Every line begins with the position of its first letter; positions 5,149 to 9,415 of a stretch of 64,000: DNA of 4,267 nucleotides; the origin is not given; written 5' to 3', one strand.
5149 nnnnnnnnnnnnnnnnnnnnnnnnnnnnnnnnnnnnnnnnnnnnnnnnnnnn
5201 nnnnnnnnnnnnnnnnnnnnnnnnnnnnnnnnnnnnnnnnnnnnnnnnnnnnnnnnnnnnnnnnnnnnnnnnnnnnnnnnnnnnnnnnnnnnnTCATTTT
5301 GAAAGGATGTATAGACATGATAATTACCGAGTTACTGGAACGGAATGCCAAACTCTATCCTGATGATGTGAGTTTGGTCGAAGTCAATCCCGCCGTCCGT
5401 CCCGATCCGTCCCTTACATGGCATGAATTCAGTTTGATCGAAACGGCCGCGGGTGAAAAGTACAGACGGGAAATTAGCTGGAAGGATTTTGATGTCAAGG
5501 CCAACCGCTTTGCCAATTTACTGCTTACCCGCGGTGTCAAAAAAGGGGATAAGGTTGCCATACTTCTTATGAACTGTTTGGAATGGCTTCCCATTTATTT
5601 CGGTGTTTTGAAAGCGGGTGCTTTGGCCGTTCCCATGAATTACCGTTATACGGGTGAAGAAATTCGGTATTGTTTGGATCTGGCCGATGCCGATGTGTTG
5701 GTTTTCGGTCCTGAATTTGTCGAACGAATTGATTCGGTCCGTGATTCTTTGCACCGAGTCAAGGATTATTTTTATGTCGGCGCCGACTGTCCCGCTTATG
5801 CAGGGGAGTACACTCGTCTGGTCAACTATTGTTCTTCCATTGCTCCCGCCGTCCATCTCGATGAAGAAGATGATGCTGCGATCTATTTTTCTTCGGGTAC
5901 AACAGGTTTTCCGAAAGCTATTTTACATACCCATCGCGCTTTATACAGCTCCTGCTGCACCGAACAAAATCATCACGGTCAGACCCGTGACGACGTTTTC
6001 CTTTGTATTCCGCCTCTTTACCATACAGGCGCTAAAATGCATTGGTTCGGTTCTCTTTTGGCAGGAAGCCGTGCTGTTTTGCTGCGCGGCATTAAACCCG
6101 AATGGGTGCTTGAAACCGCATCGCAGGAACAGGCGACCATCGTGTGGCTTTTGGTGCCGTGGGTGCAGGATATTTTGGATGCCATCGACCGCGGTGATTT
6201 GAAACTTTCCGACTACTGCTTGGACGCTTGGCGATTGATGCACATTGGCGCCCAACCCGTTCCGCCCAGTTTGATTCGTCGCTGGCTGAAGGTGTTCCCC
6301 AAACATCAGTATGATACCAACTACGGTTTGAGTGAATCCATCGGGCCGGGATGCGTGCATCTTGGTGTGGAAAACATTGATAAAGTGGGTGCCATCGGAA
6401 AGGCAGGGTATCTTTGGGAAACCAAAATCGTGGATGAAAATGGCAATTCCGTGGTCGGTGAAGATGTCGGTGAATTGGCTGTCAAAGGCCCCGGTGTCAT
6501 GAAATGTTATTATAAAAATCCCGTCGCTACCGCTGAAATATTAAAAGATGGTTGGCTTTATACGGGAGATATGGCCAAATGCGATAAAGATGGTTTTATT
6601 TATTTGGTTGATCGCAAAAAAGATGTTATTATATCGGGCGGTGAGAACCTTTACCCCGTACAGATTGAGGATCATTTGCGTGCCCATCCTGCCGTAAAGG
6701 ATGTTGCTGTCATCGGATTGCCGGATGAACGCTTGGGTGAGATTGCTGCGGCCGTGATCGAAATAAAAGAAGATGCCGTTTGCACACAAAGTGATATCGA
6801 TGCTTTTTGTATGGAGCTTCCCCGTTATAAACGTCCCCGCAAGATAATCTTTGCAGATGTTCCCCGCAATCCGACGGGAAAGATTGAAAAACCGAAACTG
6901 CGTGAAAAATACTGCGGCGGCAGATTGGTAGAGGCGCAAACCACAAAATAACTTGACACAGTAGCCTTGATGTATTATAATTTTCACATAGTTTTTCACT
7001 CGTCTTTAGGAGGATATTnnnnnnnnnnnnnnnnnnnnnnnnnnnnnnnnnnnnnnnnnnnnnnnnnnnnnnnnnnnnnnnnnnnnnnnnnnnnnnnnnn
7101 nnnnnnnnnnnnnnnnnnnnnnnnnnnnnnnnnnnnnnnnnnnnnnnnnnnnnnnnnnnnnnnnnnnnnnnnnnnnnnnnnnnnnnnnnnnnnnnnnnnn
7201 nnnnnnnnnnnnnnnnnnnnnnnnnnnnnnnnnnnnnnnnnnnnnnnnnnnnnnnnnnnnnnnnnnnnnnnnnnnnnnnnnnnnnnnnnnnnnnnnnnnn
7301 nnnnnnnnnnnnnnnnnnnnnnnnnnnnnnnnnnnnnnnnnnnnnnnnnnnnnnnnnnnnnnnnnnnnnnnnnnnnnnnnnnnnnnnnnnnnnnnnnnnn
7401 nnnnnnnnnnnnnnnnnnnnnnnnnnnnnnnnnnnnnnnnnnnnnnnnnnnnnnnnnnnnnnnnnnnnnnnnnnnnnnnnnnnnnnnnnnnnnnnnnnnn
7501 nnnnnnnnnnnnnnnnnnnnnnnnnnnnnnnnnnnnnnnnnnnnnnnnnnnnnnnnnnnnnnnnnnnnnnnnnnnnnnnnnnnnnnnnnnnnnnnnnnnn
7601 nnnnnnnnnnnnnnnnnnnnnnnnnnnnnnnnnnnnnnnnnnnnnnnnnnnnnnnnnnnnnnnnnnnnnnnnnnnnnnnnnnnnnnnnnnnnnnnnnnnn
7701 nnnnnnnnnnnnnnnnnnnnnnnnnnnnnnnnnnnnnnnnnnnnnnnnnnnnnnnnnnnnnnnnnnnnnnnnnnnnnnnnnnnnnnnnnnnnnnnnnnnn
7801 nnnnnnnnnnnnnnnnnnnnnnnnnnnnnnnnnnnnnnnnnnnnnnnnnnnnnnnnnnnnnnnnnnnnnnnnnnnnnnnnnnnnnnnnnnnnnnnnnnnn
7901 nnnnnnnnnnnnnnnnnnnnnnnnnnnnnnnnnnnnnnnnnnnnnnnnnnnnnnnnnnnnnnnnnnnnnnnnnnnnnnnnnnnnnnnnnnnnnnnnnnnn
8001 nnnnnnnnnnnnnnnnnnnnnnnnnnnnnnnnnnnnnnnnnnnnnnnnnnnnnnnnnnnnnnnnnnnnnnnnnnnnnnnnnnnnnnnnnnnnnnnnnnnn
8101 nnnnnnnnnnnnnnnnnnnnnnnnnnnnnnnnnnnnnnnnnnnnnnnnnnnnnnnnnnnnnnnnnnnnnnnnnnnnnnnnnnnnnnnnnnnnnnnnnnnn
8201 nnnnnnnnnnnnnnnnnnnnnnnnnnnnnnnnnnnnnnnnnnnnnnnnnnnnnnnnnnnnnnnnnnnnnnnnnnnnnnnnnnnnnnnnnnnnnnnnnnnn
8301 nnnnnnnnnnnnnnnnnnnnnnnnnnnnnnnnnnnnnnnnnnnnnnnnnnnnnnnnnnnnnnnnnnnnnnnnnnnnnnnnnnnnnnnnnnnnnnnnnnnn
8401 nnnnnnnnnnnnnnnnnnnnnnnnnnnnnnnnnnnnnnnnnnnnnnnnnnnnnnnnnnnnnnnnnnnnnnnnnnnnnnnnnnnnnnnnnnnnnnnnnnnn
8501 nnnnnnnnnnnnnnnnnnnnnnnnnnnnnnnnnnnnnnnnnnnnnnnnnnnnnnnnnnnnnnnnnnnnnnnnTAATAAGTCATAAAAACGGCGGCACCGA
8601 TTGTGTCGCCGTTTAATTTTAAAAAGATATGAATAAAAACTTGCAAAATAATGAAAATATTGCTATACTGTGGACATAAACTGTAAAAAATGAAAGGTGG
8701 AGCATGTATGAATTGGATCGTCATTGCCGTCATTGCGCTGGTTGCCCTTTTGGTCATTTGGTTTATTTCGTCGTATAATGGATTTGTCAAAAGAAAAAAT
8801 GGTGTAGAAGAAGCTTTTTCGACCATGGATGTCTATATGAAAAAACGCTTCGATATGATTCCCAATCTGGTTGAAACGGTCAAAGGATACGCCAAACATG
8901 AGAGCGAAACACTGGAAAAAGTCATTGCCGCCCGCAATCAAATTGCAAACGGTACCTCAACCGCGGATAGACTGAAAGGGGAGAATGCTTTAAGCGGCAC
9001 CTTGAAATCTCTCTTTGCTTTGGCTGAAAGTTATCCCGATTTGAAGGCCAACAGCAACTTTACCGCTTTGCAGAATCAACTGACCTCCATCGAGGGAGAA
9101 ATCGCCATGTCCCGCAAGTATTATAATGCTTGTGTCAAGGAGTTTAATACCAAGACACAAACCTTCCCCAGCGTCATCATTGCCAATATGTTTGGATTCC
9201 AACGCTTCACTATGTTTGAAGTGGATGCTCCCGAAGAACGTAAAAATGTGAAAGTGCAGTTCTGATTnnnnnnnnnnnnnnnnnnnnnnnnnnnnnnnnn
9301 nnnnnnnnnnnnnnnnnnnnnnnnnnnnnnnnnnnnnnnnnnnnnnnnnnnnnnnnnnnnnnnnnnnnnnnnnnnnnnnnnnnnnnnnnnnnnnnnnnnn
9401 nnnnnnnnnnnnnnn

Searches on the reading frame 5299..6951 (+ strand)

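Call 23: search_protein_families(library=pfam, proteins=[window:5299-6951:+], max_evalue=0.001)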
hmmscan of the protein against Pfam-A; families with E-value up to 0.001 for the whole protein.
window:5299-6951:+ (550 aa): 2 families
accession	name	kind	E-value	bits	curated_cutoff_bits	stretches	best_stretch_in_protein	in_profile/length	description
PF00501.34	AMP-binding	-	1.2e-71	242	29.9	1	55-405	18-384/384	AMP-binding enzyme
PF13193.12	AMP-binding_C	-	3.3e-12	47.6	24.5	1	456-528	2-76/76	AMP-binding enzyme C-terminal domain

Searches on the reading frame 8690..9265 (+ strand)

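Call 23: search_protein_families(library=pfam, proteins=[window:8690-9265:+], max_evalue=0.001)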
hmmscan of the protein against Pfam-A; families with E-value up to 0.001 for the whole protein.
window:8690-9265:+ (191 aa): 1 family
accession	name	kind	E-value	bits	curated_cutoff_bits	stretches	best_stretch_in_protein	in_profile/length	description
PF04011.17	LemA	-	1e-57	194.6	26.2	1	42-191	1-149/149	LemA family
